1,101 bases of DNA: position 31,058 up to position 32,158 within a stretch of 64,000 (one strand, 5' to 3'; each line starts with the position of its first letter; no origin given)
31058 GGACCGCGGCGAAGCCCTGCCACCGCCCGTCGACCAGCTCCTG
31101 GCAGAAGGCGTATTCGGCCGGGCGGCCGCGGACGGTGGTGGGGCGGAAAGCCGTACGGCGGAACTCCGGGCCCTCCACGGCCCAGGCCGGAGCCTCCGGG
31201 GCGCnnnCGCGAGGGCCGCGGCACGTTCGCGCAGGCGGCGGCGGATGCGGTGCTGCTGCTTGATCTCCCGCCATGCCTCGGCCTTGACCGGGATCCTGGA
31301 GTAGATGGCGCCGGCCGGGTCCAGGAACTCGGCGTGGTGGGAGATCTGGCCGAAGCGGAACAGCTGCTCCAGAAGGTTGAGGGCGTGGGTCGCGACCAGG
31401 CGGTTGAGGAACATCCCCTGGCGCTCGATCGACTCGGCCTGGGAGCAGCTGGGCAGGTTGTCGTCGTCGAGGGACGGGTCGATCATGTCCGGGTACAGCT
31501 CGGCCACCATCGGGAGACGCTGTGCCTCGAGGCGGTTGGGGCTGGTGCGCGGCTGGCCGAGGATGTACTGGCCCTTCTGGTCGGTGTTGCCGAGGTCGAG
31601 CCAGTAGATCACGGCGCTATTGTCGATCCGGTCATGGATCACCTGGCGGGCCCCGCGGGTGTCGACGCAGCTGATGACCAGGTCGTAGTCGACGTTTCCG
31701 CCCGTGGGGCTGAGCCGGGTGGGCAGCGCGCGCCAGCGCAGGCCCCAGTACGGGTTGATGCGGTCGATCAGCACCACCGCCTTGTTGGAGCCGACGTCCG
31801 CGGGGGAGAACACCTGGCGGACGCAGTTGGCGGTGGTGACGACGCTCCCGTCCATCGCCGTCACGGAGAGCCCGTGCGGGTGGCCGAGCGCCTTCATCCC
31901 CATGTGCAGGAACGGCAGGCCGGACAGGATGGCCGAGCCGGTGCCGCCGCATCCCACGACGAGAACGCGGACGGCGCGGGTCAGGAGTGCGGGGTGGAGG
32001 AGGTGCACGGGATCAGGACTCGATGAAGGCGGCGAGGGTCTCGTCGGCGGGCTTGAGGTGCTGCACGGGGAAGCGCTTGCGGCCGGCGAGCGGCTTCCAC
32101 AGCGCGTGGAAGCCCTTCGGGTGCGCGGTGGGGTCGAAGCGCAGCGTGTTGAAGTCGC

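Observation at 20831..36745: A 15.9-kb run of about 29 minus-strand genes with chained start-stop overlaps and no visible mobility or replication genes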

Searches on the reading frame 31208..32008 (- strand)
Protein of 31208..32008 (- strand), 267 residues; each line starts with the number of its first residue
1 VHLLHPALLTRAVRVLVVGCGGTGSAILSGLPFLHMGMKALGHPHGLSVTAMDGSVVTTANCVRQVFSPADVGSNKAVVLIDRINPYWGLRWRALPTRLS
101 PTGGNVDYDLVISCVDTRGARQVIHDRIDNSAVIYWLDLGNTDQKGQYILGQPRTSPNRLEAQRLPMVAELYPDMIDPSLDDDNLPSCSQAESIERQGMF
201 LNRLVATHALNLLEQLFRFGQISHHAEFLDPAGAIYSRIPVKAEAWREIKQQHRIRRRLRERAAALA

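Call 19: find_homologous_proteins(query=window:31208-32008:-, max_evalue=1e-10)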
Query seq(267 aa) (267 aa): 2673 proteins with E <= 1e-10 among 4986 candidates; the best 120 are listed.
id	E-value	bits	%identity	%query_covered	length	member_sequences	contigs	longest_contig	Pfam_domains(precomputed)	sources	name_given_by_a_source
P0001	1.8e-163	560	91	100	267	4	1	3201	PF00899.28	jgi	jgi:PRTRC genetic system ThiF family protein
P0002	2.3e-91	324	62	92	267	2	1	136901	PF00899.28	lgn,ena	-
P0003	6.4e-82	293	52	96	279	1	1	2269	PF00899.28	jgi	jgi:PRTRC genetic system ThiF family protein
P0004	1.7e-81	292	50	99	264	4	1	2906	PF00899.28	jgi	jgi:PRTRC genetic system ThiF family protein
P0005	1.9e-81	291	54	96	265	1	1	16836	PF00899.28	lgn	-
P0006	6.6e-81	290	53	92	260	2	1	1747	PF00899.28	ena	-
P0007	9.6e-81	289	52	97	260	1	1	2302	PF00899.28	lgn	-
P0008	1.2e-80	289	49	95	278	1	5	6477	PF00899.28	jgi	jgi:PRTRC genetic system ThiF family protein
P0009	2.0e-80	288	52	96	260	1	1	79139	PF00899.28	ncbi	-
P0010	2.4e-80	288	50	92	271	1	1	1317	PF00899.28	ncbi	-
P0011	2.6e-80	288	52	97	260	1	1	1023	PF00899.28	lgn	-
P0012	2.9e-80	288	52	97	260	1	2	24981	PF00899.28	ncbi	-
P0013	3.0e-80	288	52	97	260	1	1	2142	PF00899.28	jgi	jgi:PRTRC genetic system ThiF family protein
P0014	3.4e-80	287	52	97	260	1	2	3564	PF00899.28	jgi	-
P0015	3.6e-80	287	51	97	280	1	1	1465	PF00899.28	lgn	-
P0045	1.7e-78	282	48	96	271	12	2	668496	PF00899.28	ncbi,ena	-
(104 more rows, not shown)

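Call 20: find_encoding_contigs(protein=P0002, flank=10000, max_places=3)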
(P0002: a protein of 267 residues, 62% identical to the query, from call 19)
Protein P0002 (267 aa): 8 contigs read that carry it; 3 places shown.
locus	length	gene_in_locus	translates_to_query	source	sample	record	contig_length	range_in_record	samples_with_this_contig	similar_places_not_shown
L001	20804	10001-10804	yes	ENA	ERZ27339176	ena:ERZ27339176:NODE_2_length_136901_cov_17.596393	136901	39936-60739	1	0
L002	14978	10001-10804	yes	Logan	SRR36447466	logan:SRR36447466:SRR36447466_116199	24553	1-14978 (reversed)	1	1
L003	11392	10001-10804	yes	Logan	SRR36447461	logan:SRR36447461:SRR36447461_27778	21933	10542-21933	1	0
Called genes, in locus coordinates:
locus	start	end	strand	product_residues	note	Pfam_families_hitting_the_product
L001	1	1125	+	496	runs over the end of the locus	PF03572:Peptidase_S41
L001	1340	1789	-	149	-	-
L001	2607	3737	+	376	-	PF23859:DpdA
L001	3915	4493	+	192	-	-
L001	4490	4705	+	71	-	-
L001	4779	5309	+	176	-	-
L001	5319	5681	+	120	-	-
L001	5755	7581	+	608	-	PF01507:PAPS_reduct (weak)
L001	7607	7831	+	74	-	PF14454:Prok_Ub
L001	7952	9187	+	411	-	-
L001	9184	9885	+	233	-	PF14460:Prok-E2_D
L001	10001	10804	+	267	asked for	PF00899:ThiF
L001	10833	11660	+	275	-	-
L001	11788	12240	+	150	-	-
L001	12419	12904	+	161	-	-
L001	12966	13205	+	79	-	-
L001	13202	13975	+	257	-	PF04002:RadC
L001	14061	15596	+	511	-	PF13541:ChlI, PF00493:MCM (faint), PF01078:Mg_chelatase, PF07728:AAA_5, PF13335:Mg_chelatase_C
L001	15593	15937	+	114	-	-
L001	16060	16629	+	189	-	-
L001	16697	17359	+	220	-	-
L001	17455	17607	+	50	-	-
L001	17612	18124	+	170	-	-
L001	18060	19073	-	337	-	PF02195:ParB_N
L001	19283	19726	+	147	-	-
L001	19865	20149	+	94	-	-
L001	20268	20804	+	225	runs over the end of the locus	PF17728:BsuBI_PstI_RE_N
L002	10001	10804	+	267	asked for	PF00899:ThiF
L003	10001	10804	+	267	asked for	PF00899:ThiF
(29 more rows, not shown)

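Call 21: find_encoding_contigs(protein=P0045, flank=10000, max_places=3)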
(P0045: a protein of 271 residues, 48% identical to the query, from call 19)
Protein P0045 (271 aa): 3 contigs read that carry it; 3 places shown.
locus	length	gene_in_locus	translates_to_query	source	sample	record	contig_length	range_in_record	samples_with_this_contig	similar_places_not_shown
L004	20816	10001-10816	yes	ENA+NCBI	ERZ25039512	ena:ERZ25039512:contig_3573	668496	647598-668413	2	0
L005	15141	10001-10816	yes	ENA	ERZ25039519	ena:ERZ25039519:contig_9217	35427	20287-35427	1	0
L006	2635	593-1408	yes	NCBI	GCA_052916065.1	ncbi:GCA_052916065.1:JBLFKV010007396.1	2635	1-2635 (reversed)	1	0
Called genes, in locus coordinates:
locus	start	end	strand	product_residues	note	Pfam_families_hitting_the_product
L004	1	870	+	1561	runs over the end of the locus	-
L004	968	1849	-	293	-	-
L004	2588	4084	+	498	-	PF13565:HTH_32 (faint), PF22483:Mu-transpos_C_2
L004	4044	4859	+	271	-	PF01695:IstB_IS21, PF00004:AAA (weak)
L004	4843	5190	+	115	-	-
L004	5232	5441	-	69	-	-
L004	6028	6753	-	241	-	PF19458:DUF5995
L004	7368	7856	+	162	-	-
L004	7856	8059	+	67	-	PF14454:Prok_Ub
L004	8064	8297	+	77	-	-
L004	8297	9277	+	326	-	-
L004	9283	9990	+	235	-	PF14460:Prok-E2_D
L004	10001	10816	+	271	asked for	PF00899:ThiF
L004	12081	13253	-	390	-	PF13565:HTH_32 (weak), PF13592:HTH_33, PF13358:DDE_3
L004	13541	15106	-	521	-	PF13007:LZ_Tnp_IS66 (weak), PF13005:zf-IS66, PF03050:DDE_Tnp_IS66, PF13817:DDE_Tnp_IS66_C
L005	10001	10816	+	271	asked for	PF00899:ThiF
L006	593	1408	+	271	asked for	PF00899:ThiF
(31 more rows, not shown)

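Call 31: find_related_loci(query=A1, collection=genome_contigs, flank=10000)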
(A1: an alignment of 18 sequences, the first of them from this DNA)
Query A1 (267 aa) in genome_contigs; peptide patterns used: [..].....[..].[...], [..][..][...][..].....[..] (x = any residue, [..] = any of these).
533 stretches matched a pattern; 516 encode a relative of the query (tblastn E <= 1e-3); the best 80 are kept; 80 distinct loci.
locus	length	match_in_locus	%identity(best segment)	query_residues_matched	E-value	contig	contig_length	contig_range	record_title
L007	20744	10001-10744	51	1-246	1e-84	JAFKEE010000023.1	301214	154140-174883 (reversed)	MAG: Acidobacteria bacterium isolate SCN18_31_3_15_R4_B_62_15 SCN18_31_3_15_R4_B_scaffold_64, whole genome shotgun seque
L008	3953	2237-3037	50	2-258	1e-82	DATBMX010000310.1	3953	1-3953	MAG TPA_asm: Aestuariivirgaceae bacterium isolate SMAG_U4009 k141_3567598, whole genome shotgun sequence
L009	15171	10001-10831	48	2-267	2e-81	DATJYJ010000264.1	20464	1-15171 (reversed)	MAG TPA_asm: Verrucomicrobiia bacterium isolate SMAG_U15149 k141_1128621, whole genome shotgun sequence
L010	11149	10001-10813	48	1-262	2e-81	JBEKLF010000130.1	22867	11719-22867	MAG: Terriglobia bacterium isolate SPRUCE 364 SPRUCE_364_130, whole genome shotgun sequence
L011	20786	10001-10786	52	2-256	2e-81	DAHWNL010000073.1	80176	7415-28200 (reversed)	MAG TPA_asm: Granulicella sp. isolate clean213 k141_220415, whole genome shotgun sequence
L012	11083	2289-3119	48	2-267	2e-80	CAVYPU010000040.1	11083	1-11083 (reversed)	MAG: uncultured Acidobacteriota bacterium isolate MFD05512.bin.2.159 genome assembly, contig: contig_50451, whole genome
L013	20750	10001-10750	52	2-247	9e-80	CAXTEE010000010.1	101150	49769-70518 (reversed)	MAG TPA_asm: uncultured Acidobacteriaceae bacterium isolate private_T1916_metawrap_bin.2 genome assembly, contig: privat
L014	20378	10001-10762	48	1-252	1e-79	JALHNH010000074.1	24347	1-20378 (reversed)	MAG: Bryobacter sp. isolate Bin_54_2 c_000000008792, whole genome shotgun sequence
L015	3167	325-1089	49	1-252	2e-80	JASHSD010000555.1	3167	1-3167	MAG: Bryobacteraceae bacterium isolate JOPF118 JOPF_NEAR_contig_907453, whole genome shotgun sequence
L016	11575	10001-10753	51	2-248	2e-79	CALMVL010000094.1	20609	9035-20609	MAG TPA_asm: uncultured Granulicella sp. isolate SRR13685148_bin.7_CONCOCT_v1.1_MAG genome assembly, contig: NODE_581_le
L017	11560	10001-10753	51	2-248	3e-79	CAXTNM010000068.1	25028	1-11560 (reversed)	MAG TPA_asm: uncultured Acidobacteriaceae bacterium isolate public_SRR14722188_metawrap_bin.4 genome assembly, contig: p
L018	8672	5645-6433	48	2-261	7e-79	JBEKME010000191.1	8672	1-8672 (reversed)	MAG: Terriglobia bacterium isolate SPRUCE 387 SPRUCE_387_191, whole genome shotgun sequence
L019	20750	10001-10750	49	1-249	1e-78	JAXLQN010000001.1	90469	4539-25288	MAG: Bryobacteraceae bacterium isolate STL-ACI4 C1.176.fa-1, whole genome shotgun sequence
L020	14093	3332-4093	48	1-252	2e-78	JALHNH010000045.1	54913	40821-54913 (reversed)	MAG: Bryobacter sp. isolate Bin_54_2 c_000000003010, whole genome shotgun sequence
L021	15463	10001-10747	50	1-246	1e-78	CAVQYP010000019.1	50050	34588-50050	MAG: Terriglobia bacterium isolate MFD05841.bin.2.207 genome assembly, contig: contig_3392, whole genome shotgun sequenc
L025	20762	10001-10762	48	1-252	8e-78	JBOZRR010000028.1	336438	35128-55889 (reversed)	MAG: Bryobacteraceae bacterium isolate Bin18 W5_k97_74606, whole genome shotgun sequence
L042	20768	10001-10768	46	1-254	8e-77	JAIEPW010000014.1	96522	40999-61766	MAG: Bryobacteraceae bacterium isolate co.spades.DASTOOL.2.5kb_066 c_000000444448, whole genome shotgun sequence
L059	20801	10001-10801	48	2-257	9e-76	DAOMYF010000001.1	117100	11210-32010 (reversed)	MAG TPA_asm: Bryobacteraceae bacterium isolate AMR_MDS_5633 NODE_69_length_117100_cov_19.210799, whole genome shotgun se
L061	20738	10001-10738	50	2-246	7e-76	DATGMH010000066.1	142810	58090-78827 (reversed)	MAG TPA_asm: Bryobacteraceae bacterium isolate SMAG_U9907 k141_134553, whole genome shotgun sequence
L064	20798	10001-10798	50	2-260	2e-75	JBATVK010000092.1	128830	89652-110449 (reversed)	MAG: Acidobacteriaceae bacterium isolate MFD09535_ilm_asm_bin16 k127_6220, whole genome shotgun sequence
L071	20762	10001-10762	49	6-251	2e-74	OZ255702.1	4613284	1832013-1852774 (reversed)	MAG: Granulicella sp. isolate eb3fe9f4-ee65-407b-907d-96ae5973afdc genome assembly, chromosome: 1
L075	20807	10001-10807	49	2-263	7e-75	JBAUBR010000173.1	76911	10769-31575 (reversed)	MAG: Terracidiphilus sp. isolate MFD10722_ilm_asm_bin9 k127_238362, whole genome shotgun sequence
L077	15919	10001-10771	51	2-251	1e-74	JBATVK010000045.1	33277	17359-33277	MAG: Acidobacteriaceae bacterium isolate MFD09535_ilm_asm_bin16 k127_83496, whole genome shotgun sequence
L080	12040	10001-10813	47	1-262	9e-75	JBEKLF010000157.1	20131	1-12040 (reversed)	MAG: Terriglobia bacterium isolate SPRUCE 364 SPRUCE_364_157, whole genome shotgun sequence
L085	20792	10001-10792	47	2-258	7e-74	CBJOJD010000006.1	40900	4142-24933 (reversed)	MAG TPA_asm: uncultured bacterium isolate SRR27822706_concoct_31 genome assembly, contig: ERZ27338881.215, whole genome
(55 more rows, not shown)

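Call 34: search_protein_families(library=pfam, max_evalue=0.001, proteins=[L075:16779-17762:+, L042:10995-12476:-, L085:1695-4016:+, L009:3413-4438:+, L061:13519-14220:+, L071:15154-16359:+, L059:1828-3327:+, L025:459-1079:+, L064:18558-19565:+, L077:6785-7450:+])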
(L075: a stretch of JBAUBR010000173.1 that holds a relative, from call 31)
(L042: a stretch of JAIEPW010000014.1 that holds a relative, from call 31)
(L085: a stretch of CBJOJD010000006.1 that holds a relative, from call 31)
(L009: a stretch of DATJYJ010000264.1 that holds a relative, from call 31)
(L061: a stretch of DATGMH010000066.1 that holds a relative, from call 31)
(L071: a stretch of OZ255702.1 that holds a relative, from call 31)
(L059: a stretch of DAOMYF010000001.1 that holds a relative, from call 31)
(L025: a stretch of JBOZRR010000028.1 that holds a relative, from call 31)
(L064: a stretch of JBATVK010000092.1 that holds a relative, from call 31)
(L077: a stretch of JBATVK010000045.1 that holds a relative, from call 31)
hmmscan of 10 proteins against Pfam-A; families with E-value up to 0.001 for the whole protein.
L075:16779-17762:+ (328 aa): 0 families

L042:10995-12476:- (494 aa): 0 families

L085:1695-4016:+ (774 aa): 3 families
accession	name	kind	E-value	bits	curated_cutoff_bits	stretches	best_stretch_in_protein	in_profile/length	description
PF00176.29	SNF2-rel_dom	-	1.9e-05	24.4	24.9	0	70-118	25-80/290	SNF2-related domain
PF00271.37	Helicase_C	-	2.5e-05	24.9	23.5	1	509-616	5-110/110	Helicase conserved C-terminal domain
PF04851.21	ResIII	-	0.00055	20.3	22.5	0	44-101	4-63/164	Type III restriction enzyme, res subunit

L009:3413-4438:+ (342 aa): 1 family
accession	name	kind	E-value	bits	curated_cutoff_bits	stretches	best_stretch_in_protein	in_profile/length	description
PF19587.5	DUF6094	-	8.7e-26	90.9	22.8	1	2-182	128-311/344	Uncharacterised methyltransferase family (DUF6094)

L061:13519-14220:+ (234 aa): 0 families

L071:15154-16359:+ (402 aa): 2 families
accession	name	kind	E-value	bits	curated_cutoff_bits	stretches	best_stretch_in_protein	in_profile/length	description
PF13203.12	DUF2201_N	-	7.7e-56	190.1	23.2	1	9-269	4-269/271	Putative metallopeptidase domain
PF09967.15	DUF2201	-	8.9e-25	87.6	26.4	1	278-399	1-122/123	VWA-like domain (DUF2201)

L059:1828-3327:+ (500 aa): 1 family
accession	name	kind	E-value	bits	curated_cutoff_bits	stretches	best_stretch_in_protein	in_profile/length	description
PF00004.35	AAA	-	2.1e-12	48.1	21.2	1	304-356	1-53/131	ATPase family associated with various cellular activities (AAA)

L025:459-1079:+ (207 aa): 1 family
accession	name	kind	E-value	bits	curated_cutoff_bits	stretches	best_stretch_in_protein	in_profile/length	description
PF05565.16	Sipho_Gp157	-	7.5e-27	94.8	28.6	1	13-207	2-162/162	Siphovirus Gp157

L064:18558-19565:+ (336 aa): 2 families
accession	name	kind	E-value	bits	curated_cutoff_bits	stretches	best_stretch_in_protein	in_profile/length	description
PF07728.20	AAA_5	-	0.00016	22.1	22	1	23-145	5-139/139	AAA domain (dynein-related subfamily)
PF07726.17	AAA_3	-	0.00024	21.4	27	1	24-146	6-130/131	ATPase family associated with various cellular activities (AAA)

L077:6785-7450:+ (222 aa): 1 family
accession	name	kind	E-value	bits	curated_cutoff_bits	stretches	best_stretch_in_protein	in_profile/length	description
PF12637.14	TSCPD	-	1e-11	45.4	22.8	1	62-151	10-85/88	TSCPD domain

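Call 37: find_encoding_contigs(protein=P0001, flank=10000, max_places=5)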
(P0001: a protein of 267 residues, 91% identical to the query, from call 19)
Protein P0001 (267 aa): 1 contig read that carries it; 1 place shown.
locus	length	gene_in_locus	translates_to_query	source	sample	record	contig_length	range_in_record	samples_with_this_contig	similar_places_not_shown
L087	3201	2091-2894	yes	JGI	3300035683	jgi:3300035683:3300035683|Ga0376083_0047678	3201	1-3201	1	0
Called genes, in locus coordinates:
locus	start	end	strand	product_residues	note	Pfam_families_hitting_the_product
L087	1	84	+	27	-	?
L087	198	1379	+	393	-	-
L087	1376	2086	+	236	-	PF14460:Prok-E2_D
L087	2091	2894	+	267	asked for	PF00899:ThiF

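Call 46: search_protein_families(library=ncbifam, max_evalue=10, proteins=[L015:1229-1960:+, L075:16779-17762:+, L061:13519-14220:+, L001:10833-11657:+, L080:8174-9268:+])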
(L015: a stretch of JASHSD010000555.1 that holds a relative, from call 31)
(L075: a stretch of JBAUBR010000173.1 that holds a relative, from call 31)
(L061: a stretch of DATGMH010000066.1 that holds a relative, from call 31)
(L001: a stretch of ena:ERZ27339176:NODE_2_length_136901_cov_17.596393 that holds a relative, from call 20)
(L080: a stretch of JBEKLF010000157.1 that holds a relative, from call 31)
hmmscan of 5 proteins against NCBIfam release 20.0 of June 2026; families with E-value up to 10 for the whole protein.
L015:1229-1960:+ (244 aa): 1 family
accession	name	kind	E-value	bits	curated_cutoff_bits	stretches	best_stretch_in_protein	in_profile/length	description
NF041650.1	nod_mtase_NodS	equivalog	0.14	11.8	300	1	91-167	25-99/190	nodulation methyltransferase NodS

L075:16779-17762:+ (328 aa): 1 family
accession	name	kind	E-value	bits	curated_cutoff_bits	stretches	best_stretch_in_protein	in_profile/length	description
NF051852.1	efflux_TF_MtrR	exception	0.15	11.8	280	1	182-225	64-107/205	multidrug efflux system transcriptional repressor MtrR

L061:13519-14220:+ (234 aa): 0 families

L001:10833-11657:+ (275 aa): 0 families

L080:8174-9268:+ (365 aa): 1 family
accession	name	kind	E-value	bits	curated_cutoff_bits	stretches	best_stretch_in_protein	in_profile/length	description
TIGR03742.1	PRTRC_F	subfamily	7e-07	28.5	58.4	1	46-190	3-149/343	PRTRC system protein F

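Call 52: search_dna_similar(query=window:31208-32008:-, collection=plasmids, mode=protein, max_rows=25, max_evalue=1e-20)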
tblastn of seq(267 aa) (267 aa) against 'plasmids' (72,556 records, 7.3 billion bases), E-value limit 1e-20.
Records with a match: 353; places in all: 358; records where one place covers at least 80% of the query: 201.
Best place of each record, by identity: <60% 353.
By first word of the organism name: Pseudomonas 139; Burkholderia 32; Xanthomonas 23; Cupriavidus 21; Vibrio 17; Aeromonas 11; Deinococcus 9; Paraburkholderia 9; Shewanella 8; Ralstonia 7; and 37 more.
By predicted mobility (MOB-suite, as given by PLSDB): non-mobilizable 186; conjugative 97; mobilizable 70.
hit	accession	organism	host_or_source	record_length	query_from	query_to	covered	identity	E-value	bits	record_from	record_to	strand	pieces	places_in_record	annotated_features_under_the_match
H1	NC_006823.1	Aromatoleum aromaticum EbN1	-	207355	2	252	94%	44.4%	6e-50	183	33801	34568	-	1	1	PRTRC system ThiF family protein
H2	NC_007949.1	Polaromonas sp. JS666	-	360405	2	246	92%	44.0%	3e-44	166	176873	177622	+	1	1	PRTRC system ThiF family protein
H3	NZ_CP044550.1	Hydrogenophaga sp. BPS33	-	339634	1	246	92%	43.3%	2e-44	167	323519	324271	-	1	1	PRTRC system ThiF family protein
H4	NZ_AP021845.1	Azospira sp. I09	-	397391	1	250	94%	42.5%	2e-44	167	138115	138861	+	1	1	PRTRC system ThiF family protein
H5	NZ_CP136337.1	Piscinibacter gummiphilus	single cell,soil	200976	2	249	93%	41.9%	1e-49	182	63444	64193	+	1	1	PRTRC system ThiF family protein | PRTRC system protein A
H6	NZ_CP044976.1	Hydrogenophaga sp. PBL-H3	-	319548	1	246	92%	42.1%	2e-44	166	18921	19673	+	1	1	PRTRC system ThiF family protein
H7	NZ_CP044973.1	Hydrogenophaga sp. PBL-H3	-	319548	1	246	92%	42.1%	2e-44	166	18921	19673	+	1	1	PRTRC system ThiF family protein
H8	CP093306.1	Ralstonia insidiosa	-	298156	2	249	93%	41.4%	1e-47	176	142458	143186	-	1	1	PRTRC system ThiF family protein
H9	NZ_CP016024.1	Ralstonia insidiosa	cell culture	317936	2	249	93%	41.4%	1e-47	176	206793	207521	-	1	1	PRTRC system ThiF family protein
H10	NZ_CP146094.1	Ralstonia sp. RRA.1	pure culture,Cupriavidus necator ...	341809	2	249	93%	41.4%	1e-47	176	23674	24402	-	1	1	PRTRC system ThiF family protein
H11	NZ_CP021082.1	Deinococcus ficus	Ficus religiosa L.,cell ...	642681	19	250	87%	44.1%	3e-54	195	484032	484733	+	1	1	PRTRC system ThiF family protein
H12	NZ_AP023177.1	Paraburkholderia largidicola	Physopelta gutta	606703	19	246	85%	44.2%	4e-51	186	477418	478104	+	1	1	PRTRC system ThiF family protein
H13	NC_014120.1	Paraburkholderia atlantica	-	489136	19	246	85%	43.5%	2e-50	184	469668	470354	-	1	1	PRTRC system ThiF family protein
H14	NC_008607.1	Pelobacter propionicus DSM 2379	-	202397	19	249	87%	42.9%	1e-52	191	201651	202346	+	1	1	PRTRC system ThiF family protein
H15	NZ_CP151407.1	Azonexus hydrophilus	metagenomic assembly,groundwater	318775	19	247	86%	42.6%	2e-51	187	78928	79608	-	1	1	PRTRC system ThiF family protein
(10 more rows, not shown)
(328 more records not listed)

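Call 53: get_annotated_region(hit=H1, flank=15000)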
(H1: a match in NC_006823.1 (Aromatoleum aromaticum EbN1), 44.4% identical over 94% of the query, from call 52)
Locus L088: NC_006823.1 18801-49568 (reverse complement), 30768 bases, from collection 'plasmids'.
description: Aromatoleum aromaticum EbN1 plasmid 1, complete sequence
organism: Aromatoleum aromaticum EbN1 (NCBI taxid 76114)
taxonomy: Bacteria; Pseudomonadota; Betaproteobacteria; Rhodocyclales; Rhodocyclaceae; Aromatoleum; Aromatoleum aromaticum; Aromatoleum aromaticum EbN1
host: -; source: -; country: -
typing (MOB-suite, as given by PLSDB): non-mobilizable; mating-pair formation MPF_F
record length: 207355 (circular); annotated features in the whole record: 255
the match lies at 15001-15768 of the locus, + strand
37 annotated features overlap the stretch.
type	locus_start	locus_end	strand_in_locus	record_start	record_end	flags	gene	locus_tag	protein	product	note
CDS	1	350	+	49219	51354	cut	-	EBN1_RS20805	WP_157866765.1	HD domain-containing protein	-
CDS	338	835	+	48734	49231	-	-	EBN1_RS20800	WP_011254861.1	nucleoside 2-deoxyribosyltransferase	-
CDS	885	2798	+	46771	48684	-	-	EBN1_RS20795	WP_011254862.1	VWA domain-containing protein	-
CDS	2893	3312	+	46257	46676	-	-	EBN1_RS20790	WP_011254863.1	hypothetical protein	-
CDS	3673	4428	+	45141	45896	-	-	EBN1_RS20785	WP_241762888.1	AAA family ATPase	-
CDS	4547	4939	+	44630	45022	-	-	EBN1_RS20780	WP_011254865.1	DUF3820 family protein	-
CDS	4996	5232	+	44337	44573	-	-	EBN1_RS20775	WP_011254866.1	hypothetical protein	-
CDS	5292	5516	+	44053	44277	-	-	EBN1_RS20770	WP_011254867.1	hypothetical protein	-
CDS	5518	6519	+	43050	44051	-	-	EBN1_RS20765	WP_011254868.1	hypothetical protein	-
CDS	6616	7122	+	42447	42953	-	-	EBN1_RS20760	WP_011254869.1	hypothetical protein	-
CDS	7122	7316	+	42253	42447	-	-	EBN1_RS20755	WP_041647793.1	hypothetical protein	-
CDS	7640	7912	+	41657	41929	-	-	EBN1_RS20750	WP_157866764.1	hypothetical protein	-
CDS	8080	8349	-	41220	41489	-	-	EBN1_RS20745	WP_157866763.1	hypothetical protein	-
CDS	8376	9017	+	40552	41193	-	-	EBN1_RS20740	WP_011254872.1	hypothetical protein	-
CDS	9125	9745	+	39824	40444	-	-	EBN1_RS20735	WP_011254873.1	hypothetical protein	-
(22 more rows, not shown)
